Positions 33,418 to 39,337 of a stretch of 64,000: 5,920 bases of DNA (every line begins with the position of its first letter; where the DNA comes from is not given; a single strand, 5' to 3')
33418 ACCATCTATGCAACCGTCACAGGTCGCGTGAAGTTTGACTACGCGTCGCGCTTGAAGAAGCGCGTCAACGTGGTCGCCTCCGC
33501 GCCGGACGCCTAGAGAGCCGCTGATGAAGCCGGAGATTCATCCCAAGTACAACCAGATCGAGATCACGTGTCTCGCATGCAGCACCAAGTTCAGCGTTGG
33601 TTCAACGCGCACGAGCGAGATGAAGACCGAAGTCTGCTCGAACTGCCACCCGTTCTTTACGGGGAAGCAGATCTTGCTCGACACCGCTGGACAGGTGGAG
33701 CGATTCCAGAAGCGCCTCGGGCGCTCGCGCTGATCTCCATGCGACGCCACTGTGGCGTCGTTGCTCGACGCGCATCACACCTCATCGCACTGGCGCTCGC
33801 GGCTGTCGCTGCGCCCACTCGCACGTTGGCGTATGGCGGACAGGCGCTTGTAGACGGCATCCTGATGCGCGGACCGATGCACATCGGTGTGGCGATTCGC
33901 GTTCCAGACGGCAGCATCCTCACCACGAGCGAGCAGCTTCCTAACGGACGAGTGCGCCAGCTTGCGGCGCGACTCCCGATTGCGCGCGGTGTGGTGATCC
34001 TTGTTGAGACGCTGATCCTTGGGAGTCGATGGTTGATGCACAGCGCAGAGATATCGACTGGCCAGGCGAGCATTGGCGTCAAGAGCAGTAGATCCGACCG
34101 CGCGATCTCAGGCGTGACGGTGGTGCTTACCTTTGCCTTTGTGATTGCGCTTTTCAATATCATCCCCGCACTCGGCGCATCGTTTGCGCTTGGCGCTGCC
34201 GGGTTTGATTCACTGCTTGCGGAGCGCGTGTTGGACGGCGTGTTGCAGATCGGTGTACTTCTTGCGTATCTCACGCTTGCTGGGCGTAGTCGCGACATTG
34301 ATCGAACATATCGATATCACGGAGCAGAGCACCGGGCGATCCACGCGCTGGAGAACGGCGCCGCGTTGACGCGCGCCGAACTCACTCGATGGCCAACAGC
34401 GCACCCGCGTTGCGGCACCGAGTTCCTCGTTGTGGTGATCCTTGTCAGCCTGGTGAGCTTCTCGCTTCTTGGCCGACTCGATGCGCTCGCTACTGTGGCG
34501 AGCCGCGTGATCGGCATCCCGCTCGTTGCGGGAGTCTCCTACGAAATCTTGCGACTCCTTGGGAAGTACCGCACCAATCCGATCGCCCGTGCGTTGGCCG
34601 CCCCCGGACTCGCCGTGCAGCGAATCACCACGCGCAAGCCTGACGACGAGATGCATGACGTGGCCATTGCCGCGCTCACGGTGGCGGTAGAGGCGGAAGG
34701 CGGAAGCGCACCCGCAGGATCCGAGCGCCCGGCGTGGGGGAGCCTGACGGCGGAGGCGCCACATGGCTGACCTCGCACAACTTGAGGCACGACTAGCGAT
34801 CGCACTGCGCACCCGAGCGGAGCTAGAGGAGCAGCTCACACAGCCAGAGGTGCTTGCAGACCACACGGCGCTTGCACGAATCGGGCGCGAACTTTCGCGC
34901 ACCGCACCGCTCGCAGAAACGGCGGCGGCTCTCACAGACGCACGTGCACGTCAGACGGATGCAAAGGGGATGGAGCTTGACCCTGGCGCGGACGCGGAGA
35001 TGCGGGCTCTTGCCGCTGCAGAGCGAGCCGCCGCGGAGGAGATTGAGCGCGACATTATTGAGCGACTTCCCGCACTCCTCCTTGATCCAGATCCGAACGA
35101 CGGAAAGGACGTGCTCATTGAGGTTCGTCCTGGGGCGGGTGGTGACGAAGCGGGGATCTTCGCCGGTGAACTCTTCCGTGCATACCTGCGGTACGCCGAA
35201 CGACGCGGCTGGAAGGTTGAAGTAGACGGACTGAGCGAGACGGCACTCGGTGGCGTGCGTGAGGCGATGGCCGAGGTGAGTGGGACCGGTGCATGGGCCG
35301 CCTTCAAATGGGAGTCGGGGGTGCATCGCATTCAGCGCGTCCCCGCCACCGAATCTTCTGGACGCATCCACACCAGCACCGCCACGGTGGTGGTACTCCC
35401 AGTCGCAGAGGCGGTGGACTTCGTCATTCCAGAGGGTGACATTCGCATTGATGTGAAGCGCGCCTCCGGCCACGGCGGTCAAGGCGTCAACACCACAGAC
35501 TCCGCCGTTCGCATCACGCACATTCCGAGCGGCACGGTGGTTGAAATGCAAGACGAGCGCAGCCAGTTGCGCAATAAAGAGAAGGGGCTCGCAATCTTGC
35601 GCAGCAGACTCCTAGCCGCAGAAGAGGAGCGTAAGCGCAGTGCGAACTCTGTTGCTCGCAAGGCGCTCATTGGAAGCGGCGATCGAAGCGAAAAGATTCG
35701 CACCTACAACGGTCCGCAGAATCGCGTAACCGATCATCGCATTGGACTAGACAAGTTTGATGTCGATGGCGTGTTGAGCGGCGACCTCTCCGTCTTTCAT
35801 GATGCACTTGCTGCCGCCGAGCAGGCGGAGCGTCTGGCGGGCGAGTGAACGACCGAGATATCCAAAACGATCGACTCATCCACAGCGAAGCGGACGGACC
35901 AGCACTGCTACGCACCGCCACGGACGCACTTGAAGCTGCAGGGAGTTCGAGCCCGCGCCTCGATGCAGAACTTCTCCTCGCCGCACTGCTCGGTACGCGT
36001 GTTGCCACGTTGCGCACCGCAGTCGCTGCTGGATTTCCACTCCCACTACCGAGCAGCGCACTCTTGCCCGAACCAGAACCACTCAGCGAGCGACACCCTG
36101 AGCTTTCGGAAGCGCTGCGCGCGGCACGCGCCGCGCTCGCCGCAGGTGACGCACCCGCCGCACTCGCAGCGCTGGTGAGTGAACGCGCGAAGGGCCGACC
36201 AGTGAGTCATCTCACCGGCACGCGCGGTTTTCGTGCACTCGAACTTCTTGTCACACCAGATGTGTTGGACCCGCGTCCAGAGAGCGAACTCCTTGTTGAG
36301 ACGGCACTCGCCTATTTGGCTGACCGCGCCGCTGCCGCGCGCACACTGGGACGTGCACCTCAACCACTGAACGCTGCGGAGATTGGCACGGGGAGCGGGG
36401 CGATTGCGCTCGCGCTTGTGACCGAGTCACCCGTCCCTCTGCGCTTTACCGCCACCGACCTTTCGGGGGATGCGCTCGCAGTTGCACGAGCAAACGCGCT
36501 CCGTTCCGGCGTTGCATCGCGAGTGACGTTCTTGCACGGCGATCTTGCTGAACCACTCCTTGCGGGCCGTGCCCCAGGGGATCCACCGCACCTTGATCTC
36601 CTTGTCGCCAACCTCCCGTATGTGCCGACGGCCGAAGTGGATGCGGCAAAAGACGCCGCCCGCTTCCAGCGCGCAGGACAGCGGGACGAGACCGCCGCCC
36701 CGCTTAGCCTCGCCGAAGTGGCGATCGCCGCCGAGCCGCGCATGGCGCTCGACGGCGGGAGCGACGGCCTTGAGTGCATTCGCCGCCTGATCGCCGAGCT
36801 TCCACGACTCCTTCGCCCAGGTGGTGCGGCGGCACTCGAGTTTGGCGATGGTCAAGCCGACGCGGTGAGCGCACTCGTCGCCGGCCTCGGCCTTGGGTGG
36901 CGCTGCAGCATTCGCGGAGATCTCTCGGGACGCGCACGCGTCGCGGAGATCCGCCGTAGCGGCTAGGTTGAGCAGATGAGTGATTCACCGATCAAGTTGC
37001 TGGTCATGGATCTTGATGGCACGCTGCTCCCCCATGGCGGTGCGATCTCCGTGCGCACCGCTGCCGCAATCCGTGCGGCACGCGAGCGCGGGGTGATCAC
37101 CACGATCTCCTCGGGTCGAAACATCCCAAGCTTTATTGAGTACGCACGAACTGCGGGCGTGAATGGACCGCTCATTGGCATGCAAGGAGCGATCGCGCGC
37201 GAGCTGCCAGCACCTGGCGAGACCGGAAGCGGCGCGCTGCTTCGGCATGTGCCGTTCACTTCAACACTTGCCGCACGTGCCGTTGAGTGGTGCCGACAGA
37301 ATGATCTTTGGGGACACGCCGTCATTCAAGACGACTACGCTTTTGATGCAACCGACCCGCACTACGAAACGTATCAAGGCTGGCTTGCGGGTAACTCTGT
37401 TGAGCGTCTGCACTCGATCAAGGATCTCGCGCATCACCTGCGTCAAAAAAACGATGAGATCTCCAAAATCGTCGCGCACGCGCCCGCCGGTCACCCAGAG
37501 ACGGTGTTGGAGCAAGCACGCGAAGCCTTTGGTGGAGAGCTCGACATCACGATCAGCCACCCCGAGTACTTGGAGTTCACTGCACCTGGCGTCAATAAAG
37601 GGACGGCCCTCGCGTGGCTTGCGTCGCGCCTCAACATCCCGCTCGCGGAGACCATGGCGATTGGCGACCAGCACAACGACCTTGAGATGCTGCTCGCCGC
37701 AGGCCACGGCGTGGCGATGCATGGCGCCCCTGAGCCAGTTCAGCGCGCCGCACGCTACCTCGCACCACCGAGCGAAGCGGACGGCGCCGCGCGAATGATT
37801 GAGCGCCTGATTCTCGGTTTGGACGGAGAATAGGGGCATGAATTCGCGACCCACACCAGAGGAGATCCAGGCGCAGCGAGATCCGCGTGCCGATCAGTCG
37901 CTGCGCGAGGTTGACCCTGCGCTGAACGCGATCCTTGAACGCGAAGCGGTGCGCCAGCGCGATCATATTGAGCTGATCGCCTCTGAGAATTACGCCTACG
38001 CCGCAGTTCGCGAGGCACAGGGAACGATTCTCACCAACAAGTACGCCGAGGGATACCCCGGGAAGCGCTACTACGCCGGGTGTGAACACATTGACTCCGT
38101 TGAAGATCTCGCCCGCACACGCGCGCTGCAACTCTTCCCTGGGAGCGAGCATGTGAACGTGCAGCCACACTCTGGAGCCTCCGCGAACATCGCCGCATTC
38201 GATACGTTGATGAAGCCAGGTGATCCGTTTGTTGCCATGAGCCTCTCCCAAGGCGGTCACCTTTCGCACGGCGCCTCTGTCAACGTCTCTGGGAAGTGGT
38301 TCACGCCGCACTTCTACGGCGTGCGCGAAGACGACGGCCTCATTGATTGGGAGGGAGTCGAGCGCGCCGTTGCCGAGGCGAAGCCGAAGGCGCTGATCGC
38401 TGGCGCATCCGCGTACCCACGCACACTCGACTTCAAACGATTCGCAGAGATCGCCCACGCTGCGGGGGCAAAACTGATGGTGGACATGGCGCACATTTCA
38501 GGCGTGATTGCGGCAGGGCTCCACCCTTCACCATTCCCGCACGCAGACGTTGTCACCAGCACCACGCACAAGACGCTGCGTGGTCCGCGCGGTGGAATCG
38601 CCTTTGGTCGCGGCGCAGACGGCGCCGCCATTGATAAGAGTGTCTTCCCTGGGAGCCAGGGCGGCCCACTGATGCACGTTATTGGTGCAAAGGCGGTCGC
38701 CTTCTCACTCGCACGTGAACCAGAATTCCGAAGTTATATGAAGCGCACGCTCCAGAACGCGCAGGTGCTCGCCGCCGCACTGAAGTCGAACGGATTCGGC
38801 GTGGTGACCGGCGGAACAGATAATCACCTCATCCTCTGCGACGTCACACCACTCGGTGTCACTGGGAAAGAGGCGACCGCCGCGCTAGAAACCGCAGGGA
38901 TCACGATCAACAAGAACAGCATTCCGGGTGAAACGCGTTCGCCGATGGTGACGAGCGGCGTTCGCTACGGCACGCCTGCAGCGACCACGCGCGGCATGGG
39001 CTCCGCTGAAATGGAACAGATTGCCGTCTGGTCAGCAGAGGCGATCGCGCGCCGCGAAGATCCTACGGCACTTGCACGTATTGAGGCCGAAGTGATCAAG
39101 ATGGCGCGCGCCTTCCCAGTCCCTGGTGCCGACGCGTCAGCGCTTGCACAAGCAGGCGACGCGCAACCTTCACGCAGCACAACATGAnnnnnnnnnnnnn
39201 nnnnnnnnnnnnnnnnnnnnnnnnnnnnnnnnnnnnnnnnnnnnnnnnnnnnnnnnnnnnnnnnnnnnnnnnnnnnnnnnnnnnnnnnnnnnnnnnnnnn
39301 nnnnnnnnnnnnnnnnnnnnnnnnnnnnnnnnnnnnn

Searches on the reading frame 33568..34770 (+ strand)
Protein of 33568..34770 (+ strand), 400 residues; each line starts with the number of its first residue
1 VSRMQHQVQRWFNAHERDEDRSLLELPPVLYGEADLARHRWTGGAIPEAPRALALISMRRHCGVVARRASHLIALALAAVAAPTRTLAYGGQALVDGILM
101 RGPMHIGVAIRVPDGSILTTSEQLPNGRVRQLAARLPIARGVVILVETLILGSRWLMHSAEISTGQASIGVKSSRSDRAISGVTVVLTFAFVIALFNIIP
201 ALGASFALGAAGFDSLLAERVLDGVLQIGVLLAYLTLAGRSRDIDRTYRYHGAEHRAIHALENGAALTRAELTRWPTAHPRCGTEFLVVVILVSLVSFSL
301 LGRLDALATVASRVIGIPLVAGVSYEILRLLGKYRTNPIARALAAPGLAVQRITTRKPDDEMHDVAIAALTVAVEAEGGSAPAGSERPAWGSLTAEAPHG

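Call 12: search_protein_families(library=pfam, proteins=[window:33568-34770:+], max_evalue=0.00001)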
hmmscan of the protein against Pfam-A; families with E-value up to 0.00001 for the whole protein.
window:33568-34770:+ (400 aa): 1 family
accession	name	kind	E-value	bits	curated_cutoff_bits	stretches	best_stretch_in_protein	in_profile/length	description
PF07136.16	DUF1385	-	6.2e-67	225.7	22.1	1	136-374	1-225/227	Protein of unknown function (DUF1385)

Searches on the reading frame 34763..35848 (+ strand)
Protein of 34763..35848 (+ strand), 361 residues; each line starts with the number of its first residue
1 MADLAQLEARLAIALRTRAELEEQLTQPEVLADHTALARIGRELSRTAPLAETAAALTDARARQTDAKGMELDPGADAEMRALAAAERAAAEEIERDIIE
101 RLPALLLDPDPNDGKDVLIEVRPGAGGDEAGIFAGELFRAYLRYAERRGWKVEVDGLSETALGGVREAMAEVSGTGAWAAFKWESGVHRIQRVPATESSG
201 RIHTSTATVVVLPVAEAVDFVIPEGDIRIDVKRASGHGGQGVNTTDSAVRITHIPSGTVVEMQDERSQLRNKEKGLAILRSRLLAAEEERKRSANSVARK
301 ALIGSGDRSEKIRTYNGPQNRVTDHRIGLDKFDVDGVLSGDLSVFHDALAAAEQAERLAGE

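Call 63: search_protein_families(library=pfam, proteins=[window:34763-35848:+], max_evalue=0.00001)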
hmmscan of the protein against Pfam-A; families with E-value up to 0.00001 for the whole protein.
window:34763-35848:+ (361 aa): 2 families
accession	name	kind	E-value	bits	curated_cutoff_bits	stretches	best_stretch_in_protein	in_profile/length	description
PF03462.23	PCRF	-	3.6e-57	193.7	24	1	19-209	6-194/194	PCRF domain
PF00472.26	RF-1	-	5.5e-38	129.9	35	1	218-326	3-116/116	RF-1 domain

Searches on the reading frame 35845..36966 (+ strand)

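Call 63: search_protein_families(library=pfam, proteins=[window:35845-36966:+], max_evalue=0.00001)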
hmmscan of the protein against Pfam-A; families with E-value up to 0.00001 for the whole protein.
window:35845-36966:+ (373 aa): 4 families
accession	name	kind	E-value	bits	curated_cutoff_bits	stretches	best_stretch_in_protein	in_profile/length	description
PF17827.6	PrmC_N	-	5.1e-09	37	23.4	0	21-56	2-37/71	PrmC N-terminal domain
PF13649.12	Methyltransf_25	-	1.6e-08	35.6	27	1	179-266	3-83/97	Methyltransferase domain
PF08242.18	Methyltransf_12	-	7.3e-06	27.1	30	0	179-256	2-72/98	Methyltransferase domain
PF08241.18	Methyltransf_11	-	8.2e-06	26.8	21.2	0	179-236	2-53/95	Methyltransferase domain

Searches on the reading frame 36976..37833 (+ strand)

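Call 63: search_protein_families(library=pfam, proteins=[window:36976-37833:+], max_evalue=0.00001)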
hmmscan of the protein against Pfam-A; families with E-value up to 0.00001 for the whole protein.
window:36976-37833:+ (285 aa): 3 families
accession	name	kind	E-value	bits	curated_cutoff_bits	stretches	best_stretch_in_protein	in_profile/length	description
PF08282.18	Hydrolase_3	-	3.7e-48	164.9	20.9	1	9-275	1-255/255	haloacid dehalogenase-like hydrolase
PF05116.19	S6PP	-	1.1e-12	48.6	20.3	1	176-251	134-209/247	Sucrose-6F-phosphate phosphohydrolase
PF00702.32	Hydrolase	-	7.4e-08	33.4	26.4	1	6-243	1-191/191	haloacid dehalogenase-like hydrolase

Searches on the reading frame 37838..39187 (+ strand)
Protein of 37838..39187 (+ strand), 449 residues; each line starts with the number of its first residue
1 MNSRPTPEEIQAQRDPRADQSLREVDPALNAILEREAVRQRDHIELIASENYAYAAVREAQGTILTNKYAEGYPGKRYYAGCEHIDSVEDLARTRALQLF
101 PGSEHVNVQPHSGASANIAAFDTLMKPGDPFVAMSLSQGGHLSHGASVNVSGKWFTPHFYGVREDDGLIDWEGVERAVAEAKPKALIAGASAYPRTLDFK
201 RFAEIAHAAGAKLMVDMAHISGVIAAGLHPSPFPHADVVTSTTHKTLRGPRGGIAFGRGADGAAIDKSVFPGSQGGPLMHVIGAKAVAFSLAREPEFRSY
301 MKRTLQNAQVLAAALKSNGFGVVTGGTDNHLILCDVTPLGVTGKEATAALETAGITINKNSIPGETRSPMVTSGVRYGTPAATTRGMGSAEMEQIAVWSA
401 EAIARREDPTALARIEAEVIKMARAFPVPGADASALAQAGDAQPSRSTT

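Call 63: search_protein_families(library=pfam, proteins=[window:37838-39187:+], max_evalue=0.00001)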
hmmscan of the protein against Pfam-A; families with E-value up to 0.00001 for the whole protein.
window:37838-39187:+ (449 aa): 2 families
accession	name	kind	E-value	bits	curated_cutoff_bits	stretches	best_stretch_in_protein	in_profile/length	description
PF00464.25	SHMT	-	3.2e-149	497.3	27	1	22-398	1-398/399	Serine hydroxymethyltransferase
PF00155.27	Aminotran_1_2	-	1.4e-08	34.8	19.7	1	104-365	64-338/361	Aminotransferase class I and II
